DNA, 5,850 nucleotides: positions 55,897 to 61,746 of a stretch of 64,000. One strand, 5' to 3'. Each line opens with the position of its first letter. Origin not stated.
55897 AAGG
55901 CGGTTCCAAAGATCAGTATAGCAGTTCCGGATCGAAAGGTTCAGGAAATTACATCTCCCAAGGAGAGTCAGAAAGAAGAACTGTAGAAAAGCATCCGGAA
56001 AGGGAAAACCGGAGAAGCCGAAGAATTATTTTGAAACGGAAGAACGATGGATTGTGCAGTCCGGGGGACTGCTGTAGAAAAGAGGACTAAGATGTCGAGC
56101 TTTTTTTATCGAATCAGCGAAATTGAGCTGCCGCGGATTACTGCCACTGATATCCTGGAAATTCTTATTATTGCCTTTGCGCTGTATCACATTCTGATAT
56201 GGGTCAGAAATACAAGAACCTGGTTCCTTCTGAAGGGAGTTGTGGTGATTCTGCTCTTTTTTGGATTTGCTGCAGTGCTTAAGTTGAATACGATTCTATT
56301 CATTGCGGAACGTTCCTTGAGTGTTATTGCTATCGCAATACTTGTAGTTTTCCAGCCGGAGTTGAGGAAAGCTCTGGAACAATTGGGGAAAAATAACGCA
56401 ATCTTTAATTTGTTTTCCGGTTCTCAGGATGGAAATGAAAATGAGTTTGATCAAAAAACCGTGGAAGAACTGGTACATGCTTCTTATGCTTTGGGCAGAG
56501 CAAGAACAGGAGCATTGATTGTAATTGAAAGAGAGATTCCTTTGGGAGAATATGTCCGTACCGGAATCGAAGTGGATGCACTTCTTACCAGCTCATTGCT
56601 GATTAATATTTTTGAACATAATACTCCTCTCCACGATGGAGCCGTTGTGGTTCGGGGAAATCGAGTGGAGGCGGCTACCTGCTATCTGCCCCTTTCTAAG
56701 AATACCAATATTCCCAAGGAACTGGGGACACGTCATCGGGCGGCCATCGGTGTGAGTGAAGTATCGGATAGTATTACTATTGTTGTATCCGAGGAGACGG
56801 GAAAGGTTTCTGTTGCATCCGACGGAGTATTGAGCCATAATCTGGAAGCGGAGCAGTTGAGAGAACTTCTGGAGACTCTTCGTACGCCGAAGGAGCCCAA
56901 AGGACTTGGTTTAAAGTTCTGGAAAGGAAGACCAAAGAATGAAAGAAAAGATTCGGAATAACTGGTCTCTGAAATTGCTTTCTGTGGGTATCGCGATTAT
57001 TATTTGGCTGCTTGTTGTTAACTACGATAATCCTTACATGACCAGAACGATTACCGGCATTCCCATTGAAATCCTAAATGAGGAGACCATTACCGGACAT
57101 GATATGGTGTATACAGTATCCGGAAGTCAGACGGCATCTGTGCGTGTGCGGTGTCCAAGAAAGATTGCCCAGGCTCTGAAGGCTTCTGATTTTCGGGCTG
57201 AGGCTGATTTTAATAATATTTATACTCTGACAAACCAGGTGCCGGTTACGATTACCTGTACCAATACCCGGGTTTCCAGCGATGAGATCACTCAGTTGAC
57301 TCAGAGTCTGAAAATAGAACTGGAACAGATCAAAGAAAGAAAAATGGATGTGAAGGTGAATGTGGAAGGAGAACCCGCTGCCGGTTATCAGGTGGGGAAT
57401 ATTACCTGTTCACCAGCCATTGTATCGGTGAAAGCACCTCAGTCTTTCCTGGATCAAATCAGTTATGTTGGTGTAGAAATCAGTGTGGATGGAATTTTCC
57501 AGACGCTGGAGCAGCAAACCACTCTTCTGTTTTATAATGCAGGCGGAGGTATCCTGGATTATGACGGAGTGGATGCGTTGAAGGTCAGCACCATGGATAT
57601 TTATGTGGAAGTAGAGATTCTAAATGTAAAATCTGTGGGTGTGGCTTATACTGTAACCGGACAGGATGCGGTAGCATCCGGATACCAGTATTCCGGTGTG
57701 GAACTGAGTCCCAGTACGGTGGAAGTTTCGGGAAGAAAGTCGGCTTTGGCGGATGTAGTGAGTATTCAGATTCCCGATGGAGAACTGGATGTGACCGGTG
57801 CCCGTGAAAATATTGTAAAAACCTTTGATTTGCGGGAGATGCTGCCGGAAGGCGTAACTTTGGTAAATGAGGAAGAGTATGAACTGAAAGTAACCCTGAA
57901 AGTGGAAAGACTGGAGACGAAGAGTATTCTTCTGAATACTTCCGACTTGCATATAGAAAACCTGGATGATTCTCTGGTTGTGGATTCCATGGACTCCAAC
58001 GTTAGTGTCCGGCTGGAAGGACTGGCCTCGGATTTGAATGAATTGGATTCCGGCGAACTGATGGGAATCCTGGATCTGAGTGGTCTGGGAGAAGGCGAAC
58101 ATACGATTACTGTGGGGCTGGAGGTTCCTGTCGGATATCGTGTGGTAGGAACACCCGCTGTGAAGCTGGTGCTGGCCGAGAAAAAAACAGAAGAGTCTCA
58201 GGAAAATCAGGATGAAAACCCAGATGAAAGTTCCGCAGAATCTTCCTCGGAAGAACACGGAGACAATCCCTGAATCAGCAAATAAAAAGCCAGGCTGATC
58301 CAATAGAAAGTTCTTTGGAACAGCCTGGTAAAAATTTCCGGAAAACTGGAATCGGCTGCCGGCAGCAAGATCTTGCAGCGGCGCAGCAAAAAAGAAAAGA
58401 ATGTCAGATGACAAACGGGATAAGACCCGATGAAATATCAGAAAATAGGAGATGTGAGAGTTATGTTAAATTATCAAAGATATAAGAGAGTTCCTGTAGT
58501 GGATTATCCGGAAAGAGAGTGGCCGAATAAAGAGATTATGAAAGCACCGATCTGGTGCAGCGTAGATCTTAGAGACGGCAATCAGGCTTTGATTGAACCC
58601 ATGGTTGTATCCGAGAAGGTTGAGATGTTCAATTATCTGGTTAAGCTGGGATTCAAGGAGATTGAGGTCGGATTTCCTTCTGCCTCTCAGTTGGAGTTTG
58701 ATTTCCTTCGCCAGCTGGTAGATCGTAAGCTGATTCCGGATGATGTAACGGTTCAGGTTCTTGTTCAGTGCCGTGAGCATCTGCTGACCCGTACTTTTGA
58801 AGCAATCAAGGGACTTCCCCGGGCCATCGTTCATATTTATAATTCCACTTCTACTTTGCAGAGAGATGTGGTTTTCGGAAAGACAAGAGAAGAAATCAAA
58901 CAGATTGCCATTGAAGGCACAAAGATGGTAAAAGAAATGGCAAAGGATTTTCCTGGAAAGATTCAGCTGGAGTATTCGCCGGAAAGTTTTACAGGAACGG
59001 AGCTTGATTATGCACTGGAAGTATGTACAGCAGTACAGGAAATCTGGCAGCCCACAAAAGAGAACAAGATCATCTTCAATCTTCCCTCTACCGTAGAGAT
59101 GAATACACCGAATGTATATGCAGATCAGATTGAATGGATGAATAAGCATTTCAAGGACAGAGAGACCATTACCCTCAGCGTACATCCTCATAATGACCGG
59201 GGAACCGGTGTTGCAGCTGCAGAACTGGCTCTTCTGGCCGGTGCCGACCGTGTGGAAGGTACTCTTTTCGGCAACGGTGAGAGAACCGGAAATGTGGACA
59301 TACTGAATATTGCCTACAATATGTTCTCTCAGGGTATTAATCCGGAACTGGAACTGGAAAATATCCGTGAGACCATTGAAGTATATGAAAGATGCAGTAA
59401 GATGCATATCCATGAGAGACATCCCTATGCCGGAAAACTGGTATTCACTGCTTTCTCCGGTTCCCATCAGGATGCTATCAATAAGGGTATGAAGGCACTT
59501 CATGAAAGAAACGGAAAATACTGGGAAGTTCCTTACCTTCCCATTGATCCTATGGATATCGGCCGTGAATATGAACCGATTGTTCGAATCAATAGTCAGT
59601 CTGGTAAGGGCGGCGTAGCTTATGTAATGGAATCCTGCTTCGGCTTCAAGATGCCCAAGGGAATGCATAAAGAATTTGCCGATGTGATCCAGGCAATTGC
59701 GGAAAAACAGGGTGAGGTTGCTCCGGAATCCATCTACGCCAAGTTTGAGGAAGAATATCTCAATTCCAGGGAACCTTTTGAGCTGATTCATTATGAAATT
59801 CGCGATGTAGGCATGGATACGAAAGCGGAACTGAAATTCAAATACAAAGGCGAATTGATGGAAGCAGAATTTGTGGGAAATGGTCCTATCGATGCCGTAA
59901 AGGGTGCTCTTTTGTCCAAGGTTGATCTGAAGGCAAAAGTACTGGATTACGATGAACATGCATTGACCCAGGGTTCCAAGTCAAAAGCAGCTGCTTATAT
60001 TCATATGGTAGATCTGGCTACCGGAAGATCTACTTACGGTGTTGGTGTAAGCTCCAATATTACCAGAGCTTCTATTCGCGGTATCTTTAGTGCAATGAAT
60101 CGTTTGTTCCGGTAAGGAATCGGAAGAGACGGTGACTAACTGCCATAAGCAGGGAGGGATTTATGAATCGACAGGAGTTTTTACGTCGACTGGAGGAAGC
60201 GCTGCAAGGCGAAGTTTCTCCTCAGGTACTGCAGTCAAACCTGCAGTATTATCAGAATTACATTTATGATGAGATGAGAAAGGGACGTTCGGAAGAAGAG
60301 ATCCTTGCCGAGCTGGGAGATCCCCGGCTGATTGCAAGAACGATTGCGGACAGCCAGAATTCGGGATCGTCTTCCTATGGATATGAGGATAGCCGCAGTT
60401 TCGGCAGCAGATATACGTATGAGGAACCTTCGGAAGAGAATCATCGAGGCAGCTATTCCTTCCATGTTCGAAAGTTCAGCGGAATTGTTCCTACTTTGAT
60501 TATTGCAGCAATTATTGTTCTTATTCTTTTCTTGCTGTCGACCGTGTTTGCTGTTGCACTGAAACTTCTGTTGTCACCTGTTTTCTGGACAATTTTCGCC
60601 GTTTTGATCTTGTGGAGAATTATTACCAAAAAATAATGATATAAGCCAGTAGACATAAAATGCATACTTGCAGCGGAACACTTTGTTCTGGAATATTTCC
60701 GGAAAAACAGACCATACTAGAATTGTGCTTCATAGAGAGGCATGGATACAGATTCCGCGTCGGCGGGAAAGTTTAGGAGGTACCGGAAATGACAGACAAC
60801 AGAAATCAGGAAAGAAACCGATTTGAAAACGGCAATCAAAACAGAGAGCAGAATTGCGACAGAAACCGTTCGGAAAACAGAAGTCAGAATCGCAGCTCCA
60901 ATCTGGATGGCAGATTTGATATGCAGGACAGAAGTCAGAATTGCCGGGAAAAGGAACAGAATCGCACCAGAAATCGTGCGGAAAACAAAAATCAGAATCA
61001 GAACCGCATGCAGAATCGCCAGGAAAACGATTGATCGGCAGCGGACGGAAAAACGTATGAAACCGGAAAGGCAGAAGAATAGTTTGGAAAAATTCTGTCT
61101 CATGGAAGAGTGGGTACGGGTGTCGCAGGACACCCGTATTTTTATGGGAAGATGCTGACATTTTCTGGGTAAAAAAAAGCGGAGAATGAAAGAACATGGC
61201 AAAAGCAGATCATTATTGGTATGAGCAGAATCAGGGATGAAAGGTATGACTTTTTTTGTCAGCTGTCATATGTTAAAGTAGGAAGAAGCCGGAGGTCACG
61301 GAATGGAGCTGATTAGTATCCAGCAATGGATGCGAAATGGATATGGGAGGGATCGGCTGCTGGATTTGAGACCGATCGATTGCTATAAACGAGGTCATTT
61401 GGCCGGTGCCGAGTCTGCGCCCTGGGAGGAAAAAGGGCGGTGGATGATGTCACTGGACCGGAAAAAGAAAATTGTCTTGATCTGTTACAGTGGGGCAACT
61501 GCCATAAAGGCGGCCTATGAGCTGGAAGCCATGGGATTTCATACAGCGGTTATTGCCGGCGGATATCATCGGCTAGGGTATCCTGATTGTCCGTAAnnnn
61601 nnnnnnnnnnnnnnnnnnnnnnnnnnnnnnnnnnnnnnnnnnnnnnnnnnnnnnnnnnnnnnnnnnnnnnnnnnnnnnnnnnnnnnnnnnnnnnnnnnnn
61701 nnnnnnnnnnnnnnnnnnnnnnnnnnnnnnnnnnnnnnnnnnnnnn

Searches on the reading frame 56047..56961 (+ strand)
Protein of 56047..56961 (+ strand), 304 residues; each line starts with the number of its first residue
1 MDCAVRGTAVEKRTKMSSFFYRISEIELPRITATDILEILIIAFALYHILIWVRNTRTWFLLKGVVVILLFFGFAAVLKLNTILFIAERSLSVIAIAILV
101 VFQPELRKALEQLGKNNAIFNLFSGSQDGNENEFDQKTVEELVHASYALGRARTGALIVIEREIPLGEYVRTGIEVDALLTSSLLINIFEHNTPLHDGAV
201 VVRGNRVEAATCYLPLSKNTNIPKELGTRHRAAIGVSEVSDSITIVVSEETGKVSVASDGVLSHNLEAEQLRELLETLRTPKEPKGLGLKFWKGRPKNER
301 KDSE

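Call 12: search_protein_families(library=pfam, proteins=[window:56047-56961:+], max_evalue=0.0001)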
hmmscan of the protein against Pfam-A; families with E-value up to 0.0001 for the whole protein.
window:56047-56961:+ (304 aa): 2 families
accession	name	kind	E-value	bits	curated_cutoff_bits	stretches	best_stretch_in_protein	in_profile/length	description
PF02457.21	DAC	-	8.3e-44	148.4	27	1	145-261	3-118/119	DisA bacterial checkpoint controller nucleotide-binding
PF19293.4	CdaA_N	-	3.5e-06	27.5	23.8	1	31-105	5-80/81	CdaA N-terminal transmembrane domain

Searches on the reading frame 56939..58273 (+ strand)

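Call 12: search_protein_families(library=pfam, proteins=[window:56939-58273:+], max_evalue=0.0001)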
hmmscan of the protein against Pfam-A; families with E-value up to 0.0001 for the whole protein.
window:56939-58273:+ (444 aa): 1 family
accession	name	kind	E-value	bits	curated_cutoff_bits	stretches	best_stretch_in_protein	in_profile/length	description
PF07949.17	YbbR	-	2.9e-23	82.4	22.3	2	137-200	2-67/81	YbbR-like protein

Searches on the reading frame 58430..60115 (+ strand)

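Call 12: search_protein_families(library=pfam, proteins=[window:58430-60115:+], max_evalue=0.0001)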
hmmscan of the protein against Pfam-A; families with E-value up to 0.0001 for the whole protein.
window:58430-60115:+ (561 aa): 3 families
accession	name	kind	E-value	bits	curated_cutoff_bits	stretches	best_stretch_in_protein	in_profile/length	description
PF00682.25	HMGL-like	-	2.1e-74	250.6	29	1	40-317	2-258/260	HMGL-like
PF22615.1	IPMS_D2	-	2.3e-35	121.2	27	1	337-401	2-66/66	Alpha-isopropylmalate synthase, post-catalytic domain-like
PF08502.15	LeuA_dimer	-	1.5e-26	93.3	24.9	1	429-559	1-130/131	LeuA allosteric (dimerisation) domain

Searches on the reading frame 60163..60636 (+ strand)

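Call 12: search_protein_families(library=pfam, proteins=[window:60163-60636:+], max_evalue=0.0001)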
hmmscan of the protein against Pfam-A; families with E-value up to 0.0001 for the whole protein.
window:60163-60636:+ (157 aa): 1 family
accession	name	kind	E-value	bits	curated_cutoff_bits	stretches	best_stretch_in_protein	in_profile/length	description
PF22564.2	HAAS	-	2.3e-11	44.3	27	1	5-59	1-54/55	HAAS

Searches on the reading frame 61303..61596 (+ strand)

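Call 59: search_protein_families(library=pfam, proteins=[window:61303-61596:+], max_evalue=0.001)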
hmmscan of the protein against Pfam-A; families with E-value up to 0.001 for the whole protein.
window:61303-61596:+ (97 aa): 1 family
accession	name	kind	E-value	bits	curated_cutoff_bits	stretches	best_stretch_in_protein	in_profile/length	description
PF00581.25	Rhodanese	-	6.7e-11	43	22.2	1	9-89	4-97/102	Rhodanese-like domain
